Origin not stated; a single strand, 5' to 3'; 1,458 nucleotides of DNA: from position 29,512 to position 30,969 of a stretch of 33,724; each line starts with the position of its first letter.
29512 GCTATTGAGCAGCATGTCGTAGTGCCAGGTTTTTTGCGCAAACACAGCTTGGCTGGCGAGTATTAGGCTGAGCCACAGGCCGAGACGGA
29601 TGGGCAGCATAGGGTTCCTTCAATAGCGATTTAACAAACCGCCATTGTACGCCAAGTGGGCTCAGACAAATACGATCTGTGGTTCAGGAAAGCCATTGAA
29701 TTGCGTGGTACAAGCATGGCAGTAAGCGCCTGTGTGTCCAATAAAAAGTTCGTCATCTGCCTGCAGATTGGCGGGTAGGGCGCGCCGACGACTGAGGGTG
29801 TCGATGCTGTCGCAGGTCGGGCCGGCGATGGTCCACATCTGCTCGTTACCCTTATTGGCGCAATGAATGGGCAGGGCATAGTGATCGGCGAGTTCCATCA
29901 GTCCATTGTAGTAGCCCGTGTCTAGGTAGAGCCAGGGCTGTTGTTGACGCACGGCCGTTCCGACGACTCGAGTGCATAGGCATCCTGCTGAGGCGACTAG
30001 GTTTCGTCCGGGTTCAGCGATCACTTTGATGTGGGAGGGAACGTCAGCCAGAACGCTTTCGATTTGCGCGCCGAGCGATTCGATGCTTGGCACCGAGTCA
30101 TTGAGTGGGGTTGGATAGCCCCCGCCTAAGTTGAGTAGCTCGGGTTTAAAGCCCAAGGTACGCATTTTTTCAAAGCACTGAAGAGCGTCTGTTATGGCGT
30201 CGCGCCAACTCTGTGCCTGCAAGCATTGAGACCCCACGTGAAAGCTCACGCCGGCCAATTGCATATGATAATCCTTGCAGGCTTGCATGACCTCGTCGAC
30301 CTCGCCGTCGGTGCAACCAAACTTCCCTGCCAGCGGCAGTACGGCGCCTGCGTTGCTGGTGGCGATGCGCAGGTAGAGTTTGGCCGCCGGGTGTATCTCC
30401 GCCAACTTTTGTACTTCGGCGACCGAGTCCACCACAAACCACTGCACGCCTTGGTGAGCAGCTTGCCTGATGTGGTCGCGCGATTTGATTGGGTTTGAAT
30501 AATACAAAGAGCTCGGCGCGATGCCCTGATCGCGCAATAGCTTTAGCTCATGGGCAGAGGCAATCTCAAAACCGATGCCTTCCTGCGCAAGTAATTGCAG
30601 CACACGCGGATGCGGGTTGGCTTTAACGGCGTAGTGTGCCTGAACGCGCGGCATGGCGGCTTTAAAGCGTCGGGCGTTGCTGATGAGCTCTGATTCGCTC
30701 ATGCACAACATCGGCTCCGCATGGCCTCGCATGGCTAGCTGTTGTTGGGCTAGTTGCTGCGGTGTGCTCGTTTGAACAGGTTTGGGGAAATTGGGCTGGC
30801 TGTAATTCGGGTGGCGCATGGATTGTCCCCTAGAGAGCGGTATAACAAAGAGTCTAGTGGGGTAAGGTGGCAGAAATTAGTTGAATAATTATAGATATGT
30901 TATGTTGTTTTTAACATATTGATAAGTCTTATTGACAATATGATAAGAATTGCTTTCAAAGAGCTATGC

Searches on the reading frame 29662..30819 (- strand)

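Call 49: search_protein_families(library=pfam, proteins=[window:29662-30819:-], max_evalue=0.00001)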
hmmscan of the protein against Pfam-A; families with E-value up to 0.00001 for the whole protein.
window:29662-30819:- (385 aa): 3 families
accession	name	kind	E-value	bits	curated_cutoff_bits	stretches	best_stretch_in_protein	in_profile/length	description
PF02784.22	Orn_Arg_deC_N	-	6.5e-60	203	23.4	1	44-276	3-247/247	Pyridoxal-dependent decarboxylase, pyridoxal binding domain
PF00278.28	Orn_DAP_Arg_deC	-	6.2e-15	55.7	23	1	197-364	5-95/95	Pyridoxal-dependent decarboxylase, C-terminal sheet domain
PF01168.26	Ala_racemase_N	-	2.5e-09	37.6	24.1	1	43-229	4-191/220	Alanine racemase, N-terminal domain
